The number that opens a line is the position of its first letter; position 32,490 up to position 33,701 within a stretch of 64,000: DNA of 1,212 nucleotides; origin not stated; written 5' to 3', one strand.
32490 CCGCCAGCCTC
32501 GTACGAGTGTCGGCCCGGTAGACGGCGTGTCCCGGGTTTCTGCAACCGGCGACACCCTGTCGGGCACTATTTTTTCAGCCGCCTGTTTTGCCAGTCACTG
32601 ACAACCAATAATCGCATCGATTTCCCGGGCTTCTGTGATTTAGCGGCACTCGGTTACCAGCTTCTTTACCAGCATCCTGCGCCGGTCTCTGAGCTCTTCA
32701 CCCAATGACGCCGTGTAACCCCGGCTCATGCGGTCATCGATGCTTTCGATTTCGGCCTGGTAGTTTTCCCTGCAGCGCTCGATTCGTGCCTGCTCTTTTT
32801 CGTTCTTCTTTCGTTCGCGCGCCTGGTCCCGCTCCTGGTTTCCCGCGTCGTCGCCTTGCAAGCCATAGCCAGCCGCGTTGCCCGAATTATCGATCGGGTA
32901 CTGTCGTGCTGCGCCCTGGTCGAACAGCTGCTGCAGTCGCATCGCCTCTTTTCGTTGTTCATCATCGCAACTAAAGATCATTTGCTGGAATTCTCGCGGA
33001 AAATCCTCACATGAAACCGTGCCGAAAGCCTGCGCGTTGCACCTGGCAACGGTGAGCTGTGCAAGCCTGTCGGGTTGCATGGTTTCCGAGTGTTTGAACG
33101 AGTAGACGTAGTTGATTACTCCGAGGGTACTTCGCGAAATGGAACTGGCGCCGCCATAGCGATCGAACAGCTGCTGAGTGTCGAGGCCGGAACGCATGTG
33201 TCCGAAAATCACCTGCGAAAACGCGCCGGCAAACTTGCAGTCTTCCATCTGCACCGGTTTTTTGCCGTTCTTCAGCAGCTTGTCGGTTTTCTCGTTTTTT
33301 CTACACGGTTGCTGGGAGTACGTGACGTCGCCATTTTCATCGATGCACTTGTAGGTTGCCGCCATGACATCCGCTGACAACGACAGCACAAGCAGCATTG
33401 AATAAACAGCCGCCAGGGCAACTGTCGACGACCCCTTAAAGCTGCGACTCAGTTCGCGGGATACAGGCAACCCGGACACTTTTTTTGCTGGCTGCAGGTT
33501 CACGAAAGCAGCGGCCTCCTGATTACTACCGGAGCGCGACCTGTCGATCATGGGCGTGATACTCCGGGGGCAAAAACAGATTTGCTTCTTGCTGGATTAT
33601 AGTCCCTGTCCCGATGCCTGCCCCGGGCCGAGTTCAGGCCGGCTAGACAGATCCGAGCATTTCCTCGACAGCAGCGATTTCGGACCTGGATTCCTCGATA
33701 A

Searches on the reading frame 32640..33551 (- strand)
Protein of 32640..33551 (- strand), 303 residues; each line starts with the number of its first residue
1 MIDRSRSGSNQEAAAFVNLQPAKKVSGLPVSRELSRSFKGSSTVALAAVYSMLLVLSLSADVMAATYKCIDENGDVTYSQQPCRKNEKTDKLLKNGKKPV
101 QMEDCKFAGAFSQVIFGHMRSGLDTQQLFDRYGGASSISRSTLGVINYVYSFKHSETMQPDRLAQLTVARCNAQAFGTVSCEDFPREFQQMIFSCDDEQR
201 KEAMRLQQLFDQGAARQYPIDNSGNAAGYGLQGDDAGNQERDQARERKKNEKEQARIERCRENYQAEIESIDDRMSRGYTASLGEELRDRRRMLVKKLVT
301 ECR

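Call 5: search_protein_families(library=pfam, proteins=[window:32640-33551:-], max_evalue=0.01)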
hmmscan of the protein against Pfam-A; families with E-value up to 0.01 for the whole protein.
window:32640-33551:- (303 aa): 1 family
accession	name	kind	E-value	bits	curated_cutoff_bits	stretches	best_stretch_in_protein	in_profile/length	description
PF13511.11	DUF4124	-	1.6e-09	38.3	22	1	53-92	1-40/56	Domain of unknown function (DUF4124)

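Call 58: search_protein_families(library=pfam, proteins=[window:32640-33551:-], max_evalue=0.001)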
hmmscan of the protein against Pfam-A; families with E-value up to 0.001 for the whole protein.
window:32640-33551:- (303 aa): 1 family
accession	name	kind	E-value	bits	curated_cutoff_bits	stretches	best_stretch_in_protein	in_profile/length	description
PF13511.11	DUF4124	-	1.6e-09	38.3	22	1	53-92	1-40/56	Domain of unknown function (DUF4124)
